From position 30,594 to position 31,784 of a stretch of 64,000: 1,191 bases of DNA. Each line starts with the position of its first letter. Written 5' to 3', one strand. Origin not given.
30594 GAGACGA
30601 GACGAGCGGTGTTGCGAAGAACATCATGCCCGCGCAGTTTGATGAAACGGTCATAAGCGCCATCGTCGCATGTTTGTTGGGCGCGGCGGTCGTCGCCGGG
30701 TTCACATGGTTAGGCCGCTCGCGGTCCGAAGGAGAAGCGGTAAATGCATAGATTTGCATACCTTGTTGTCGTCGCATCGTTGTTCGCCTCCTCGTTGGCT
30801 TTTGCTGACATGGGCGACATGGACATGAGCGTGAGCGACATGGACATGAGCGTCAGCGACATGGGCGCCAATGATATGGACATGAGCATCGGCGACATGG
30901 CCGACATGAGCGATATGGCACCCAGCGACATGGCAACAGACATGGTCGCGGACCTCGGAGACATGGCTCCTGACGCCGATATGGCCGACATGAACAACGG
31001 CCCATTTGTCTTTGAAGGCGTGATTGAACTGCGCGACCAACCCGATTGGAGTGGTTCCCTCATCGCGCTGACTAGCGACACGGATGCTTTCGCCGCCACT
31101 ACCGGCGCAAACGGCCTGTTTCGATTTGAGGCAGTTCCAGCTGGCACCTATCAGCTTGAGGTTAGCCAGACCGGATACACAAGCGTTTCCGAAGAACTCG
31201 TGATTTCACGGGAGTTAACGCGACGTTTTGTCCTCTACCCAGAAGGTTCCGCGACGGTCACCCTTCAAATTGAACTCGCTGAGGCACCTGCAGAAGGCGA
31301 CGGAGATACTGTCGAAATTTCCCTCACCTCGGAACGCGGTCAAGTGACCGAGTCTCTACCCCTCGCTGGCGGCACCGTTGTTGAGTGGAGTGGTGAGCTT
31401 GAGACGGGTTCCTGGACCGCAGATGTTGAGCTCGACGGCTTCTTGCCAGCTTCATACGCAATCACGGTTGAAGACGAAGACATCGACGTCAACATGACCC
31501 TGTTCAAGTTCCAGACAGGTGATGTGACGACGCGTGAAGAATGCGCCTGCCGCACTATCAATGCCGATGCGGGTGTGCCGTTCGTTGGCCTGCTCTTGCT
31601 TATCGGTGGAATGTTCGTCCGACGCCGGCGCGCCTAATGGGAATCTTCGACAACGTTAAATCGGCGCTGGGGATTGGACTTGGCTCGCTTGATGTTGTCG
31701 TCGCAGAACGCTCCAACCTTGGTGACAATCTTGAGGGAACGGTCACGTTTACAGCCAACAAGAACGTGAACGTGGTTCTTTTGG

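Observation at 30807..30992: (GACATG)n tandem repeat encoding an Asp-Met dipeptide array, a candidate Met-rich metal-binding segment; the antisense strand reads as a His-rich peptide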

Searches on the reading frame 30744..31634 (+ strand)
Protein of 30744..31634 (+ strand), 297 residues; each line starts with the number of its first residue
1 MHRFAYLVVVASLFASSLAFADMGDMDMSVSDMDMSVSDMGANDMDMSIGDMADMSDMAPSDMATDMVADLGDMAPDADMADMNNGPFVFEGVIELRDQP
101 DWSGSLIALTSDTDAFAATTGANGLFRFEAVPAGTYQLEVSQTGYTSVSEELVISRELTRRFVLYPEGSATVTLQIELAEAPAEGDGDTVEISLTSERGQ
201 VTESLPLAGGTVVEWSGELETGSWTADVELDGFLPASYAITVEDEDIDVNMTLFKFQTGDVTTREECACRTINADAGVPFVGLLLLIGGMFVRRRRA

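Call 5: search_protein_families(library=pfam, proteins=[window:30744-31634:+], max_evalue=1)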
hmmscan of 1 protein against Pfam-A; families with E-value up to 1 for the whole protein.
window:30744-31634:+ (297 aa): 9 families
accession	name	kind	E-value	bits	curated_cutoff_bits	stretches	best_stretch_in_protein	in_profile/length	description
PF13620.12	CarboxypepD_reg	-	1.3e-11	45.1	32.3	1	107-155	19-70/82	Carboxypeptidase regulatory-like domain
PF13715.12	CarbopepD_reg_2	-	1.5e-07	31.8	32.2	1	116-162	26-72/88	CarboxypepD_reg-like domain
PF08308.17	PEGA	-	3.7e-05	24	20.8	1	130-156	31-57/71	PEGA domain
PF09430.16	EMC7_beta-sandw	-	0.0006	20.4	26.6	1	106-146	11-51/122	ER membrane protein complex subunit 7, beta-sandwich domain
PF14686.12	fn3_3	-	0.002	18.3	24.4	1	97-149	13-60/75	Polysaccharide lyase family 4, domain II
PF17210.9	SdrD_B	-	0.0053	17.4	29.7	1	108-146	30-71/112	SdrD B-like domain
PF04151.21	PPC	-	0.023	16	25.9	1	111-141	39-69/70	Bacterial pre-peptidase C-terminal domain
PF17802.7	SpaA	-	0.042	14.4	23.1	1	117-139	35-57/91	Prealbumin-like fold domain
PF10670.15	DUF4198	-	0.044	14.3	34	0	113-143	179-208/209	Domain of unknown function (DUF4198)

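Call 6: search_protein_families(library=ncbifam, proteins=[window:30744-31634:+], max_evalue=1)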
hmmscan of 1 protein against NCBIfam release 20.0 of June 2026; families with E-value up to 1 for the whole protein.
window:30744-31634:+ (297 aa): 5 families
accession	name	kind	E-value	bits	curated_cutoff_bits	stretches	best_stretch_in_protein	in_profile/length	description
NF052345.1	S_layer_anammox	exception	7.8e-09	33.5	1400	1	109-271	1333-1499/1596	Kustd1514 family S-layer glycoprotein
TIGR03901.2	MYXO-CTERM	domain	0.0022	18.4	20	1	267-296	4-33/34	MYXO-CTERM sorting domain-containing protein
NF045619.1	adhes_GNV_Cterm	subfamily_domain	0.0038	16.5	180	1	110-149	297-337/458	BapA/Bap/LapF family large adhesin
NF033846.1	Rumino_NPXTG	domain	0.31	11.4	23.5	1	276-296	8-29/30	NPXTG-anchored protein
NF051874.1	PVV_CTERM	equivalog_domain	0.73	9.7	27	0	281-296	17-32/38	PVV-CTERM domain-containing choice-of-anchor G protein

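Call 8: find_homologous_proteins(query=window:30744-31634:+, max_evalue=0.001)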
Query window:30744-31634:+ (297 aa): 2 proteins with E <= 0.001 among 4156 candidates.
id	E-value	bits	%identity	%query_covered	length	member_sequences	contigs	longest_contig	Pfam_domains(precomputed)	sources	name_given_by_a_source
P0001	2.2e-187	639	100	100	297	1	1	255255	PF13715.13,PF13620.13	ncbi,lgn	-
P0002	2.1e-8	52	30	61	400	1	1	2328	PF13715.13,PF17802.8,PF13620.13,PF22904.4,PF17210.10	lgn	-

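Call 10: find_encoding_contigs(protein=P0001, flank=6000, max_places=6)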
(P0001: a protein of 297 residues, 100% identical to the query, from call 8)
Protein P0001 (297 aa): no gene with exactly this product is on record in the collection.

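Call 11: list_cluster_members(proteins=[P0001, P0002])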
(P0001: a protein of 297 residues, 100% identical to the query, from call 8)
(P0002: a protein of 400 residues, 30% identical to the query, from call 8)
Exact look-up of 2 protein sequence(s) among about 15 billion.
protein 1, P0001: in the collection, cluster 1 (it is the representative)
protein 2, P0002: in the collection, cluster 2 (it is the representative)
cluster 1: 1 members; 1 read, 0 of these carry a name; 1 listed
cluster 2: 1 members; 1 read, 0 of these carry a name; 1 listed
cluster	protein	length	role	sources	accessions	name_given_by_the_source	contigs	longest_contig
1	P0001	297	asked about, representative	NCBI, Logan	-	-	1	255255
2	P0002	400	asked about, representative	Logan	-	-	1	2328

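Call 26: predict_structure(protein=window:30744-31634:+)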
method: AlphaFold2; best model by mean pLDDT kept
length: 297 residues; sequences in the alignment: 1
mean_pLDDT: 61.4   pTM: 0.40
mean pLDDT of the five models: 61.4, 56.3, 48.9, 46.8, 42.0
residues with pLDDT >= 90: 15; 70-90: 83; 50-70: 122; < 50: 77
segments of 3 or more residues with pLDDT < 50: 21-26, 30-32, 37-43, 180-186, 254-297
pLDDT, mean of each block of 10 residues (from residue 1): 64 57 48 49 52 54 59 53 68 73 79 88 84 89 82 81 70 58 54 79 67 64 73 59 56 42 33 30 35 37
secondary structure, 60 per line:
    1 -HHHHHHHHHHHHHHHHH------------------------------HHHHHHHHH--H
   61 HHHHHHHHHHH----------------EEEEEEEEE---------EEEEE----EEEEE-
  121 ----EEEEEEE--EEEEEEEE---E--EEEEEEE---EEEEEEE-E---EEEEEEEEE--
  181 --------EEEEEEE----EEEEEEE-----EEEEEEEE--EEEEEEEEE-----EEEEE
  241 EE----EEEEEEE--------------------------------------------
elements in order: H2-18 H49-57 H60-71 E88-96 E106-110 E115-119 E125-131 E134-141 E148-154 E158-164 E170-178 E189-195 E200-206 E212-219 E222-230 E236-242 E247-253

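Call 27: search_protein_representatives(protein=window:30744-31634:+)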
Query: 297 residues. Proteins with E-value up to 0.001 (for the whole library): 1206; up to 1e-10: 144; up to 1e-30: 3. The best 150 are listed.
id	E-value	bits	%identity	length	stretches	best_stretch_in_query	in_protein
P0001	6.9e-188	639.1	100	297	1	1-297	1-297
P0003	9.9e-39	149.9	28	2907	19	86-261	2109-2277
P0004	2.5e-32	128.9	29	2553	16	91-190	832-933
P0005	4.7e-29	118.2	27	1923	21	117-186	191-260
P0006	1.1e-27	113.7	34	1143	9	84-157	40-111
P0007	1.3e-26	110.2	36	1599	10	96-171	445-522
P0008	2.1e-26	109.5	27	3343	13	106-263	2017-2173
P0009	1.0e-25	107.2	30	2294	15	92-159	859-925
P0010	2.6e-25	105.9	33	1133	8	87-154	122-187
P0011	3.4e-25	105.5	30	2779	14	77-235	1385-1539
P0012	2.3e-24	102.8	25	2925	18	115-168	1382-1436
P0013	4.2e-23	98.7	35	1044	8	91-149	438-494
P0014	8.8e-23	97.6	33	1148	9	105-169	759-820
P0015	1.0e-21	94.1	29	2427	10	58-191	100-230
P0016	1.2e-21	93.9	32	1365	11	117-156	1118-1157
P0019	4.6e-21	92.0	33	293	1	9-295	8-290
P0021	5.4e-21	91.7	29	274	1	35-296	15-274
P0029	2.0e-19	86.6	36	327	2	22-293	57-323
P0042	1.3e-16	77.3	34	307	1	7-289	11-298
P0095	4.4e-13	65.8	31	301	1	16-295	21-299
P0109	7.0e-12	61.8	31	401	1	22-295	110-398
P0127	2.3e-11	60.1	29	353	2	52-273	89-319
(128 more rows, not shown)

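Call 29: find_encoding_contigs(protein=P0019, flank=5000, max_places=3)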
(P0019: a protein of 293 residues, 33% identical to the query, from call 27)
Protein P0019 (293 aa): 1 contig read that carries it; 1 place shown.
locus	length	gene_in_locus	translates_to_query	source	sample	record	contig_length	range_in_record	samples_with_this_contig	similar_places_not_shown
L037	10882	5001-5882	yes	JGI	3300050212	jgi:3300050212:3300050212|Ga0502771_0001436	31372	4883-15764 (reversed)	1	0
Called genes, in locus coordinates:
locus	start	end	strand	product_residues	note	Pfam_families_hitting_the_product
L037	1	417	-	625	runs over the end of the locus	PF03631:Virul_fac_BrkB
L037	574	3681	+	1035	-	PF07719:TPR_2 (faint), PF09976:TPR_21 (faint), PF13174:TPR_6 (faint), PF13428:TPR_14 (faint), PF14559:TPR_19 (faint), PF12895:ANAPC3 (faint), PF13432:TPR_16 (weak), PF01464:SLT, +2 more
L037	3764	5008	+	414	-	PF04018:VCA0040-like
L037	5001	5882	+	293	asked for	PF09430:EMC7_beta-sandw (weak), PF13620:CarboxypepD_reg, PF13715:CarbopepD_reg_2 (weak)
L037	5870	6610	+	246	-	PF07070:Spo0M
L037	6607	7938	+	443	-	-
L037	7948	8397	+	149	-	PF02082:Rrf2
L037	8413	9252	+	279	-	PF00753:Lactamase_B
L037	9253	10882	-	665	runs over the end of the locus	PF04151:PPC (weak)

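Call 30: find_encoding_contigs(protein=P0021, flank=5000, max_places=3)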
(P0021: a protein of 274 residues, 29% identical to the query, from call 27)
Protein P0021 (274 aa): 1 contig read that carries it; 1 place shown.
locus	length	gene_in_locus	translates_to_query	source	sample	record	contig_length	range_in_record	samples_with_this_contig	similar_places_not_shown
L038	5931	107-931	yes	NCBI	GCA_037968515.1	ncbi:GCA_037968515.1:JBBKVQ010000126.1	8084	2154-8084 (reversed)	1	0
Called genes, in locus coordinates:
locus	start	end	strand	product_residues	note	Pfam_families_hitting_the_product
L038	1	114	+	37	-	?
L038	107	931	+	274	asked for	PF13620:CarboxypepD_reg, PF13715:CarbopepD_reg_2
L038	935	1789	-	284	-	PF00753:Lactamase_B, PF23023:Anti-Pycsar_Apyc1 (faint)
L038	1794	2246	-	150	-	PF02082:Rrf2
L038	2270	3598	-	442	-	-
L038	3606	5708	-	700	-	PF08487:VIT, PF13757:VIT_2 (faint), PF05762:VWA_CoxE, PF00092:VWA, PF13519:VWA_2, PF13768:VWA_3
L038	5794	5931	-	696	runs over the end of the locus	PF08487:VIT, PF13757:VIT_2 (faint), PF05762:VWA_CoxE, PF00092:VWA, PF13768:VWA_3, PF13519:VWA_2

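Call 31: find_encoding_contigs(protein=P0042, flank=5000, max_places=3)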
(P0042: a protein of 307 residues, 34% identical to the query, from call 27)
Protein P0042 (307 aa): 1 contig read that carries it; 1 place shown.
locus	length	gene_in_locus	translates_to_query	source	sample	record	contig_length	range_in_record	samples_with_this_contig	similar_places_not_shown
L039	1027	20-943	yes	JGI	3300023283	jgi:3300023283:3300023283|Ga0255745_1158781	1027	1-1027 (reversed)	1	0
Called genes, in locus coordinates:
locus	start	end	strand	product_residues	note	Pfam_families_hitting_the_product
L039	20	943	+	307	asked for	PF13620:CarboxypepD_reg, PF13715:CarbopepD_reg_2 (faint), PF20608:Phage_tube_C (faint), PF08308:PEGA (faint)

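Call 37: find_related_loci(query=window:30744-31634:+, collection=metagenome_contigs, flank=3000)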
Query window:30744-31634:+ (297 aa) in metagenome_contigs; peptide patterns used: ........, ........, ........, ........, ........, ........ (x = any residue, [..] = any of these).
341 stretches matched a pattern, but none encodes a relative of the query by tblastn (E <= 1e-3).

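Call 40: search_protein_families(library=ncbifam, alignment_id=A1, max_evalue=0.1)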
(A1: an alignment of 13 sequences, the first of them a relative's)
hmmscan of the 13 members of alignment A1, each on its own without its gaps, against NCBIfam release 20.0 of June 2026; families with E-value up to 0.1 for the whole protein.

A. member 1, P0001 (297 aa): 3 families
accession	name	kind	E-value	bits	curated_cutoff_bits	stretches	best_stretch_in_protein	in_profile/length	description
NF052345.1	S_layer_anammox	exception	7.8e-09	33.5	1400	1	109-271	1333-1499/1596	Kustd1514 family S-layer glycoprotein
TIGR03901.2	MYXO-CTERM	domain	0.0022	18.4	20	1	267-296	4-33/34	MYXO-CTERM sorting domain-containing protein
NF045619.1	adhes_GNV_Cterm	subfamily_domain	0.0038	16.5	180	0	110-149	297-337/458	BapA/Bap/LapF family large adhesin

B. families by the number of members that match (of 13 scanned): 8 families
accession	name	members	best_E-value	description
TIGR03901.2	MYXO-CTERM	8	3.2e-07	MYXO-CTERM sorting domain-containing protein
NF052345.1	S_layer_anammox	5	7.8e-09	Kustd1514 family S-layer glycoprotein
NF045619.1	adhes_GNV_Cterm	2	0.0023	BapA/Bap/LapF family large adhesin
NF012181.0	MSCRAMM_SdrD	2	0.013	MSCRAMM family adhesin SdrD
TIGR04056.1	OMP_RagA_SusC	1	0.0091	SusC/RagA family TonB-linked outer membrane protein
NF045523.1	MXAN_5453_fam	1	0.0098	MXAN_5453 family MXYO-CTERM-anchored protein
TIGR03382.1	GC_trans_RRR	1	0.024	MYXO-CTERM sorting domain-containing protein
NF058648.1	ECF_sub_HI1622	1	0.047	NikL family nickel/cobalt ECF transporter subunit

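Call 41: find_encoding_contigs(protein=P0109, flank=4000, max_places=1)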
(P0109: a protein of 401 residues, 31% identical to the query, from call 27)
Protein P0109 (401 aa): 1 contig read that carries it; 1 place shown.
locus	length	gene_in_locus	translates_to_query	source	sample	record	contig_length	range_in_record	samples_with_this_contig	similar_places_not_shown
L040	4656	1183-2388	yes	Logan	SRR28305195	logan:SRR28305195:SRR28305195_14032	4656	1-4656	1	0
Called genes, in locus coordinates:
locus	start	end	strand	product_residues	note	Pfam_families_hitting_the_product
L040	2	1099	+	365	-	?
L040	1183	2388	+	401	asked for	PF22904:NOMO1-like_2nd (faint), PF13620:CarboxypepD_reg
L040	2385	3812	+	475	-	-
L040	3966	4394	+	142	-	PF02082:Rrf2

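Call 42: find_encoding_contigs(protein=P0127, flank=4000, max_places=1)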
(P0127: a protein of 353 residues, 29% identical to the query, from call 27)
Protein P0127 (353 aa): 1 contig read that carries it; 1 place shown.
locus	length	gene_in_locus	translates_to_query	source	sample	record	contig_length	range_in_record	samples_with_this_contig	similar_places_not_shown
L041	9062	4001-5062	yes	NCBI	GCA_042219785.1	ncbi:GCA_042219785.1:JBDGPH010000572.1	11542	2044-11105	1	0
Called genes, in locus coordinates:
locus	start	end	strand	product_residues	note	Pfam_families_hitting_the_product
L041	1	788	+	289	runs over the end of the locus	PF00291:PALP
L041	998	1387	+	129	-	PF14464:Prok-JAB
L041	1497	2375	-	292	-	PF00753:Lactamase_B, PF23023:Anti-Pycsar_Apyc1 (weak)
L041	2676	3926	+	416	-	PF04018:VCA0040-like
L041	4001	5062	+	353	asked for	PF13620:CarboxypepD_reg, PF22904:NOMO1-like_2nd (weak), PF17210:SdrD_B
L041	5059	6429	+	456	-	-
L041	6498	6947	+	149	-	PF02082:Rrf2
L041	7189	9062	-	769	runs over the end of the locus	PF13174:TPR_6 (faint), PF13428:TPR_14 (faint), PF07719:TPR_2 (faint), PF13424:TPR_12 (faint), PF13432:TPR_16 (faint), PF14559:TPR_19 (faint), PF07721:TPR_4 (faint), PF01464:SLT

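Call 43: find_encoding_contigs(protein=P0095, flank=4000, max_places=1)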
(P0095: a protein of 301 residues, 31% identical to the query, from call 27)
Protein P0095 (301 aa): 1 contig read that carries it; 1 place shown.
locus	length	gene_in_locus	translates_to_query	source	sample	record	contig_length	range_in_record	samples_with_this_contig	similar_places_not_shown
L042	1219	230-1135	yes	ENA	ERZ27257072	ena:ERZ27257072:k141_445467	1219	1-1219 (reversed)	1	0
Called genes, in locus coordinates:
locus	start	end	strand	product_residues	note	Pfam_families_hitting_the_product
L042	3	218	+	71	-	?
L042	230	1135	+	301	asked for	PF17210:SdrD_B (faint), PF22904:NOMO1-like_2nd (weak), PF13620:CarboxypepD_reg, PF13715:CarbopepD_reg_2 (faint)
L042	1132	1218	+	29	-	?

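Call 44: find_encoding_contigs(protein=P0029, flank=4000, max_places=1)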
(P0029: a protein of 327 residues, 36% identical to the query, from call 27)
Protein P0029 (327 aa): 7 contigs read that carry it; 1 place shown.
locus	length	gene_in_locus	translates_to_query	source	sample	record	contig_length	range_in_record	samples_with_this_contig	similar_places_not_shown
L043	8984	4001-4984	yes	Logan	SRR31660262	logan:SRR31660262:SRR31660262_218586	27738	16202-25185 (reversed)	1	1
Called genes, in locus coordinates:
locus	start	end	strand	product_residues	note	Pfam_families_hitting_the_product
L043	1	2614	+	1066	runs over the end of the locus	PF13432:TPR_16 (faint), PF14559:TPR_19 (faint), PF13174:TPR_6 (faint), PF12895:ANAPC3 (faint), PF17004:SRP_TPR_like (faint), PF01464:SLT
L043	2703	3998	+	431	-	PF04018:VCA0040-like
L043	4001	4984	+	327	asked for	PF20608:Phage_tube_C (faint), PF13620:CarboxypepD_reg (weak), PF08308:PEGA (faint)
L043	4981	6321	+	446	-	-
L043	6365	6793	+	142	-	PF02082:Rrf2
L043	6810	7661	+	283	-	PF00753:Lactamase_B, PF23023:Anti-Pycsar_Apyc1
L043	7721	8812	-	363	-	PF00724:Oxidored_FMN, PF01207:Dus (weak), PF00977:His_biosynth, PF03060:NMO (weak)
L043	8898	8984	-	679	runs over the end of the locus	PF04151:PPC (faint)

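Call 59: predict_structure(alignment_id=A1)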
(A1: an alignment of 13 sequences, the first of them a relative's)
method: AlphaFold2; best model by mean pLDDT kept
length: 297 residues; sequences in the alignment: 13
mean_pLDDT: 77.9   pTM: 0.56
mean pLDDT of the five models: 77.9, 77.3, 77.1, 75.9, 75.8
residues with pLDDT >= 90: 160; 70-90: 29; 50-70: 37; < 50: 71
segments of 3 or more residues with pLDDT < 50: 1-3, 14-26, 28-53, 67-69, 270-278
pLDDT, mean of each block of 10 residues (from residue 1): 48 45 46 46 46 49 50 51 74 95 97 98 96 98 97 97 96 97 90 97 91 97 97 97 96 86 53 46 83 80
secondary structure, 60 per line:
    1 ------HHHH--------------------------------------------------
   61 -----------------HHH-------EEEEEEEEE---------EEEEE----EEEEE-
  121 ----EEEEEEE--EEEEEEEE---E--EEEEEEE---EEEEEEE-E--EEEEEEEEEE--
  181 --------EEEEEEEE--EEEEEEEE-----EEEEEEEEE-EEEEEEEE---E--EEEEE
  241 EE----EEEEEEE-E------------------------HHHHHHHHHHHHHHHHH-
elements in order: H7-10 E88-96 E106-110 E115-119 E125-131 E134-141 E148-154 E158-164 E169-178 E189-196 E199-206 E212-220 E222-229 E236-242 E247-253 H280-296
